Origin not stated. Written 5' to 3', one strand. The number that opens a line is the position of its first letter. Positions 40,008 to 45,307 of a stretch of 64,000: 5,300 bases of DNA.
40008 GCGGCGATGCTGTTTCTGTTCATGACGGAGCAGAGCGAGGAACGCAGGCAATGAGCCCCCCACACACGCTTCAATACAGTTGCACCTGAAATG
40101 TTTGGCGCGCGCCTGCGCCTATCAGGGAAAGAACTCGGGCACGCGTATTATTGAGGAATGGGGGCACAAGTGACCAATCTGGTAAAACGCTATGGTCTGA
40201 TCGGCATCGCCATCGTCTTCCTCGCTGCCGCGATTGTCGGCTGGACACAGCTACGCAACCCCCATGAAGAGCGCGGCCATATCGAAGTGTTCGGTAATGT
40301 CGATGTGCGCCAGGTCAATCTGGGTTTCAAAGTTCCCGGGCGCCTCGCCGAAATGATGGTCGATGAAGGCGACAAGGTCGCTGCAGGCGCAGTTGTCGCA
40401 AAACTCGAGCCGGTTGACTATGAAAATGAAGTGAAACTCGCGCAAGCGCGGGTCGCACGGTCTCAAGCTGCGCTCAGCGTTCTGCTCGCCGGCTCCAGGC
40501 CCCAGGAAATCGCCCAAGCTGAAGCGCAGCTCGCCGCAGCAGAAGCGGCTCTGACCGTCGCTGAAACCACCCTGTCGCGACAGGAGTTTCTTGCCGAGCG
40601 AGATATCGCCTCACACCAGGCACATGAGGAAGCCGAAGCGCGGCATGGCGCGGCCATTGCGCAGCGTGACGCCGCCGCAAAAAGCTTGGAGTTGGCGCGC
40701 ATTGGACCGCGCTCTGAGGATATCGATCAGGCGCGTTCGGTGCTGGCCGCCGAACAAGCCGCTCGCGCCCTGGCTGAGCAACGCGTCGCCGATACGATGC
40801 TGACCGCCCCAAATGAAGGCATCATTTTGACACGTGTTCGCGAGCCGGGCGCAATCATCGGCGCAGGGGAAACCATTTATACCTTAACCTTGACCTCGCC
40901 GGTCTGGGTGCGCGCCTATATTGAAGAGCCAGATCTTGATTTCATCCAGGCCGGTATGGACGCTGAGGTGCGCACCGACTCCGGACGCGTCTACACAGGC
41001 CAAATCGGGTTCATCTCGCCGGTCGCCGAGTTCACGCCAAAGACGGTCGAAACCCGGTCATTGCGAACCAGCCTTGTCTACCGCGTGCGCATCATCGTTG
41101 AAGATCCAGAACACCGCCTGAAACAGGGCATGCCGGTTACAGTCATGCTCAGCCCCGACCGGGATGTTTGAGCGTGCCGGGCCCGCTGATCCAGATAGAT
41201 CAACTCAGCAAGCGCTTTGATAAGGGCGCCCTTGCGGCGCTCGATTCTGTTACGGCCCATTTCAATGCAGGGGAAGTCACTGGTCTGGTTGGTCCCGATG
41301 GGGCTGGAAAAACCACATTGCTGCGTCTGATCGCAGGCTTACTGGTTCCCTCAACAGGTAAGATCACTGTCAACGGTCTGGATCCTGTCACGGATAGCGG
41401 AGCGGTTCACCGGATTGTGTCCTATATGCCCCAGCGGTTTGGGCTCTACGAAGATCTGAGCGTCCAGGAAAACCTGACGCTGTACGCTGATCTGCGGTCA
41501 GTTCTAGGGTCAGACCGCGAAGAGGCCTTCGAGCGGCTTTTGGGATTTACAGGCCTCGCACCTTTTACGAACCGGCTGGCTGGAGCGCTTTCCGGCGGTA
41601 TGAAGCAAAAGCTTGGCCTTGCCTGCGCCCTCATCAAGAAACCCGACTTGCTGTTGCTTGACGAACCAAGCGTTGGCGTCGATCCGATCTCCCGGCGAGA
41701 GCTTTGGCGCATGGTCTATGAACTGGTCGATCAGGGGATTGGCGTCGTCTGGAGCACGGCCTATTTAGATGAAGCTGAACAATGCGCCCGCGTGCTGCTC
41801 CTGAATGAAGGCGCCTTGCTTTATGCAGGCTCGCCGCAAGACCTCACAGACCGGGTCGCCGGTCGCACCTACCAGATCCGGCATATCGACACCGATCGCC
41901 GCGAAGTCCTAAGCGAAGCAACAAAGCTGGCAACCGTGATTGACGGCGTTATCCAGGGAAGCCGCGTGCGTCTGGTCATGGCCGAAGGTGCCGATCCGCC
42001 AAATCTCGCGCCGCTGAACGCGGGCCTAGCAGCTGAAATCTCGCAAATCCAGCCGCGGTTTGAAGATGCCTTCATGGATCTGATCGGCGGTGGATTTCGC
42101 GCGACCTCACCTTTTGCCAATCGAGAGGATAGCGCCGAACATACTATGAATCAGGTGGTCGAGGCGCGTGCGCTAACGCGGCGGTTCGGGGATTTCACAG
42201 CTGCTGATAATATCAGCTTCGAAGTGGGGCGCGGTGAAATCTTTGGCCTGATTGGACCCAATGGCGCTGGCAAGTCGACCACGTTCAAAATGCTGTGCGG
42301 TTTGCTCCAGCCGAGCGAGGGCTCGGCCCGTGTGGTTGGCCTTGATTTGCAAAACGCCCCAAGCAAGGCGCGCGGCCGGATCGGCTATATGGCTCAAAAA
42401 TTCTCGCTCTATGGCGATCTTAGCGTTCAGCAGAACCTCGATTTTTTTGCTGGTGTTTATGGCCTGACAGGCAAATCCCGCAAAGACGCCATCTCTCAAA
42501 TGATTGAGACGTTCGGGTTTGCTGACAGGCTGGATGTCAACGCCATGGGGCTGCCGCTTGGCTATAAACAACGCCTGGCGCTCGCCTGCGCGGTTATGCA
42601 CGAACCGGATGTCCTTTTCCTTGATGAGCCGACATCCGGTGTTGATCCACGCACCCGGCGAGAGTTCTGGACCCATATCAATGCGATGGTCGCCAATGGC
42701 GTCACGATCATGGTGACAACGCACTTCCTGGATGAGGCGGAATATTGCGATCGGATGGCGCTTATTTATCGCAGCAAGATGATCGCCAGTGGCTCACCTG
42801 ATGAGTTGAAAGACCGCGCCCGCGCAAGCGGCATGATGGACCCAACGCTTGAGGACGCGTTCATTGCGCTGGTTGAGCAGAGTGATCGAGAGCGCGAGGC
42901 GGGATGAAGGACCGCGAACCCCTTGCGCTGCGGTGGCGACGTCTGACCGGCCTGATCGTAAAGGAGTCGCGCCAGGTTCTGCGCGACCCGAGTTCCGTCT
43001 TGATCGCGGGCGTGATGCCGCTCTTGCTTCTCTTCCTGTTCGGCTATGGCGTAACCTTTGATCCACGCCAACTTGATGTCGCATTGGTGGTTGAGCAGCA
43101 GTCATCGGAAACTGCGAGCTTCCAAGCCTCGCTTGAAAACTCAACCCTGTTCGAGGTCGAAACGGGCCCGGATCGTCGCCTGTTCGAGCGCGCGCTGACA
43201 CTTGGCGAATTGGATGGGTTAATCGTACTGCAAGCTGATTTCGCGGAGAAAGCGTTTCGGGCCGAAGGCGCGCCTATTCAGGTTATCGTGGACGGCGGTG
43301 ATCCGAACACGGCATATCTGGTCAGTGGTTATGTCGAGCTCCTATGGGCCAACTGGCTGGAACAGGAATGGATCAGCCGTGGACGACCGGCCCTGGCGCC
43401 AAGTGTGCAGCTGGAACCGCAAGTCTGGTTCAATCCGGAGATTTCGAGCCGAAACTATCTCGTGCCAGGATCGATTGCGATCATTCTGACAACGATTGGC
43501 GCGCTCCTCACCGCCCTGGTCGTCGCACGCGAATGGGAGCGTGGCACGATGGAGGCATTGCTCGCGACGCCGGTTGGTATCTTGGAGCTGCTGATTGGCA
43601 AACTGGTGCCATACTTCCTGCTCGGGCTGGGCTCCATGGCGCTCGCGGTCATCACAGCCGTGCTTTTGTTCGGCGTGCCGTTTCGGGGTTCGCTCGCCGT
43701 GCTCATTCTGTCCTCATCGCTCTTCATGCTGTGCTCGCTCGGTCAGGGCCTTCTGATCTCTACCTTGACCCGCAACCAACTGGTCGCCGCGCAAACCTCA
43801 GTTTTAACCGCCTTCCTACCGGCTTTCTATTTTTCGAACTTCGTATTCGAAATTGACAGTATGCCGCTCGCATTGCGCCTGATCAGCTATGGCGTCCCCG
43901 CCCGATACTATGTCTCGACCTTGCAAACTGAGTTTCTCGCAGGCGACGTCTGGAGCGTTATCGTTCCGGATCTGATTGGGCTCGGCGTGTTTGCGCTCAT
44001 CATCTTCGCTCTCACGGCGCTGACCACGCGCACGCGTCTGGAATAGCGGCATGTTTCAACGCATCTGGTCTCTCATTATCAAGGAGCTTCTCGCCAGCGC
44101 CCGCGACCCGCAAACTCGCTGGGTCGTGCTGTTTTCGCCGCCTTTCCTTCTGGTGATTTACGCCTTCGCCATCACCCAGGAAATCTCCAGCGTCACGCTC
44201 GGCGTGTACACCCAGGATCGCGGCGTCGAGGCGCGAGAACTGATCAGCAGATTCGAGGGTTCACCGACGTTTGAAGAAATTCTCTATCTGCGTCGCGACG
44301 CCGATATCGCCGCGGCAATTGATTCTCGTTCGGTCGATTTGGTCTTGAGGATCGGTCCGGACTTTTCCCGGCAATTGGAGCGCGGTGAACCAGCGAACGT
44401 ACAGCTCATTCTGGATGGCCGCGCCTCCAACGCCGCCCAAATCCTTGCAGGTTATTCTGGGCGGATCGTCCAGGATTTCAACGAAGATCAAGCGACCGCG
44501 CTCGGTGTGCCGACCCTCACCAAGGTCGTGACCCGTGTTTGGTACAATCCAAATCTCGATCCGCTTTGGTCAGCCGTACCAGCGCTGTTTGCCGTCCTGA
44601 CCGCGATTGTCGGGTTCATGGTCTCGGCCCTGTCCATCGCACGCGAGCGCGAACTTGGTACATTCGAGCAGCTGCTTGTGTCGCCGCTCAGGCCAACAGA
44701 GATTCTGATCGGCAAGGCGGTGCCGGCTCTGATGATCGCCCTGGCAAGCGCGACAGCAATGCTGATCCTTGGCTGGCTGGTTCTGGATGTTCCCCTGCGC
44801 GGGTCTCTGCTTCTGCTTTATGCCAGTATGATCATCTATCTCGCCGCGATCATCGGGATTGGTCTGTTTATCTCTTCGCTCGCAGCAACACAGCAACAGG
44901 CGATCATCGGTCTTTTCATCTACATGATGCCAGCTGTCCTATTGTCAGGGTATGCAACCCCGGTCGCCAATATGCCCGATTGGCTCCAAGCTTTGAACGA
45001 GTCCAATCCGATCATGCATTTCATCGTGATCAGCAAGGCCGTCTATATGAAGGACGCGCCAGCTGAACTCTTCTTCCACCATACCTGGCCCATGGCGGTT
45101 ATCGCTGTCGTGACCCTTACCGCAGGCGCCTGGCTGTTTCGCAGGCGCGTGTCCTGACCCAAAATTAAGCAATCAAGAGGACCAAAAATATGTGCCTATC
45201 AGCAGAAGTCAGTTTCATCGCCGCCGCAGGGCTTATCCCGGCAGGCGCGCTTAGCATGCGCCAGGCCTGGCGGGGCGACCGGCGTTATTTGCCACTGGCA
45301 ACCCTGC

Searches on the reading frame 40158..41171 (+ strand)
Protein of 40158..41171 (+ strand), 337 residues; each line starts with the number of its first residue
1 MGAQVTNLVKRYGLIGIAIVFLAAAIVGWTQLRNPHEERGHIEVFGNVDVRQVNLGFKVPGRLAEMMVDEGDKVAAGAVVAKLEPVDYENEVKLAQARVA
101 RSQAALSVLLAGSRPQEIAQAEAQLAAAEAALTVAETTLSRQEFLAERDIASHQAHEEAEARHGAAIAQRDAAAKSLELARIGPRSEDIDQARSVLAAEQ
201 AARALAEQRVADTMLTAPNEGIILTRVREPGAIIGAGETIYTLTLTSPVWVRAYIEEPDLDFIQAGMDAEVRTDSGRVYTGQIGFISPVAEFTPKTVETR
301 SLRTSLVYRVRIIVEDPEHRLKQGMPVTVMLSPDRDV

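Call 10: search_protein_families(library=pfam, proteins=[window:40158-41171:+], max_evalue=0.001)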
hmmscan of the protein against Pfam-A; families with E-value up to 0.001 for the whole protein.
window:40158-41171:+ (337 aa): 2 families
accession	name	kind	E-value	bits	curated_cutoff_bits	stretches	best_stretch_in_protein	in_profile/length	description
PF13437.12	HlyD_3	-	2.2e-16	61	22.2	1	215-318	2-97/106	HlyD family secretion protein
PF16576.10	HlyD_D23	-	2.4e-16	60.1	30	1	45-325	9-212/214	Barrel-sandwich domain of CusB or HlyD membrane-fusion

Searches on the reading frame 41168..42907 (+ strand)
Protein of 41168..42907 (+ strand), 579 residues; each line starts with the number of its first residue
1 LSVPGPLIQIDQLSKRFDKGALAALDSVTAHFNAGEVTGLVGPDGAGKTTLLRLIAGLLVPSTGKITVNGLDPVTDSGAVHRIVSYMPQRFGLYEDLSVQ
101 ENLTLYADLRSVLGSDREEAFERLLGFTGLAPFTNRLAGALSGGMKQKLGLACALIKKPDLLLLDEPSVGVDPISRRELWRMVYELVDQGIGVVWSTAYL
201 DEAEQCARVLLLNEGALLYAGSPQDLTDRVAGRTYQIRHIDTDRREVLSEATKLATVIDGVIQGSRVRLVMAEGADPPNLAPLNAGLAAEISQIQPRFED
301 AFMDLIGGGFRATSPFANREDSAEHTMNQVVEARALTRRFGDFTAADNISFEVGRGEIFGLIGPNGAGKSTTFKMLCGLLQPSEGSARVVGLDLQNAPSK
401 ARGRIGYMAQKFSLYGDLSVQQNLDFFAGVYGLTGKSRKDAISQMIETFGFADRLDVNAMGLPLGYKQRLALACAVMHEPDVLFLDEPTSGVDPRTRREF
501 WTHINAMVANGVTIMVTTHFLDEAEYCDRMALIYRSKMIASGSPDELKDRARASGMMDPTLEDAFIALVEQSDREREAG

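Call 10: search_protein_families(library=pfam, proteins=[window:41168-42907:+], max_evalue=0.001)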
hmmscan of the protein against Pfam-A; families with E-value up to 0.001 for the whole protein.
window:41168-42907:+ (579 aa): 15 families
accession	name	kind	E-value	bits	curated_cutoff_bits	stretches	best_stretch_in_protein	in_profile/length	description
PF00005.33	ABC_tran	-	7.4e-63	211.7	25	2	25-168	1-136/137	ABC transporter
PF13304.12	AAA_21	-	1.4e-20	75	27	1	470-519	248-298/304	AAA domain, putative AbiEii toxin, Type IV TA system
PF13555.12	AAA_29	-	1.3e-08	34.9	27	1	26-69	13-55/61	P-loop containing region of AAA domain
PF13476.12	AAA_23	-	4.5e-07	31.2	27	0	348-380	12-43/201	AAA domain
PF13401.12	AAA_22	-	3.7e-06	27.7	27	0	40-71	10-33/130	AAA domain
PF02702.23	KdpD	-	9.9e-06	25.6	26.1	0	143-246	67-166/210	Osmosensitive K+ channel His kinase sensor domain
PF25199.1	nSTAND_NTPase5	-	1.1e-05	25.7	34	0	33-67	39-72/145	Novel STAND NTPase 5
PF00004.35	AAA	-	5.3e-05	24.1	21.2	0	40-59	3-22/131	ATPase family associated with various cellular activities (AAA)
PF13604.12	AAA_30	-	0.00011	22.5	27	0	35-62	17-45/191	AAA domain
PF13514.12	AAA_27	-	0.00014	22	22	0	338-380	9-50/206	AAA domain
PF13175.12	AAA_15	-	0.00016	21.8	32.1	0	35-59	24-47/374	AAA ATPase domain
PF16575.11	CLP1_P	-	0.00022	21.5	26.6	0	363-483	1-134/188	mRNA cleavage and polyadenylation factor CLP1 P-loop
PF03308.22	MeaB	-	0.00024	20.6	23.1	0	347-381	24-58/273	Methylmalonyl Co-A mutase-associated GTPase MeaB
PF03193.22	RsgA_GTPase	-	0.00045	20.5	30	0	25-67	97-138/174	RsgA GTPase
PF02463.25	SMC_N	-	0.0009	19.2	40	0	359-374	27-42/220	RecF/RecN/SMC N terminal domain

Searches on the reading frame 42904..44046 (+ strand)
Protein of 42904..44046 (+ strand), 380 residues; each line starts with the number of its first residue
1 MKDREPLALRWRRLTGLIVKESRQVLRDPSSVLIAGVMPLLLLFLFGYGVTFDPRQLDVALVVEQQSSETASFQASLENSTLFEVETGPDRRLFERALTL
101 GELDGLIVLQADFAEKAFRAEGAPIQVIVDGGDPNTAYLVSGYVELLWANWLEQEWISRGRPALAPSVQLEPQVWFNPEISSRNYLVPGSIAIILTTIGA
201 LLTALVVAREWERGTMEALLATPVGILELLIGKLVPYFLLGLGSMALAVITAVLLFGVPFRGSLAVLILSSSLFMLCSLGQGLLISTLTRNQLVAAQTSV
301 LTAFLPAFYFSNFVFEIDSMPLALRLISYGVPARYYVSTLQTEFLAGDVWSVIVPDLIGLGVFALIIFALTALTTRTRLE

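Call 10: search_protein_families(library=pfam, proteins=[window:42904-44046:+], max_evalue=0.001)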
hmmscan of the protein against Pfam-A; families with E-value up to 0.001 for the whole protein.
window:42904-44046:+ (380 aa): 4 families
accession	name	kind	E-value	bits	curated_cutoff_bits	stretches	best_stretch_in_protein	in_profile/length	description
PF12698.13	ABC2_membrane_3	-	2.8e-40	138.9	31.6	1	33-373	9-347/347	ABC-2 family transporter protein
PF01061.29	ABC2_membrane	-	2.4e-18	66.9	26.9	1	184-341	50-207/211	ABC-2 type transporter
PF12679.13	ABC2_membrane_2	-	2.7e-14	53.6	27.2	1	19-342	5-244/283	ABC-2 family transporter protein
PF12730.13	ABC2_membrane_4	-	2.4e-06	28.1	27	1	187-294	52-159/179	ABC-2 family transporter protein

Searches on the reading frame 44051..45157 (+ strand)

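Call 10: search_protein_families(library=pfam, proteins=[window:44051-45157:+], max_evalue=0.001)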
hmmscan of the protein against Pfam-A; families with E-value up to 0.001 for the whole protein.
window:44051-45157:+ (368 aa): 4 families
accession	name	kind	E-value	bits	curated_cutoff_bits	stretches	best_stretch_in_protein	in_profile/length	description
PF12698.13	ABC2_membrane_3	-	2.3e-44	152.4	31.6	1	25-360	6-346/347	ABC-2 family transporter protein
PF01061.29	ABC2_membrane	-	1.3e-26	93.9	26.9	1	178-327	54-205/211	ABC-2 type transporter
PF12679.13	ABC2_membrane_2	-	3.3e-18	66.4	27.2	1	97-366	28-281/283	ABC-2 family transporter protein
PF12730.13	ABC2_membrane_4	-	5.4e-05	23.7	27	1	162-291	38-175/179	ABC-2 family transporter protein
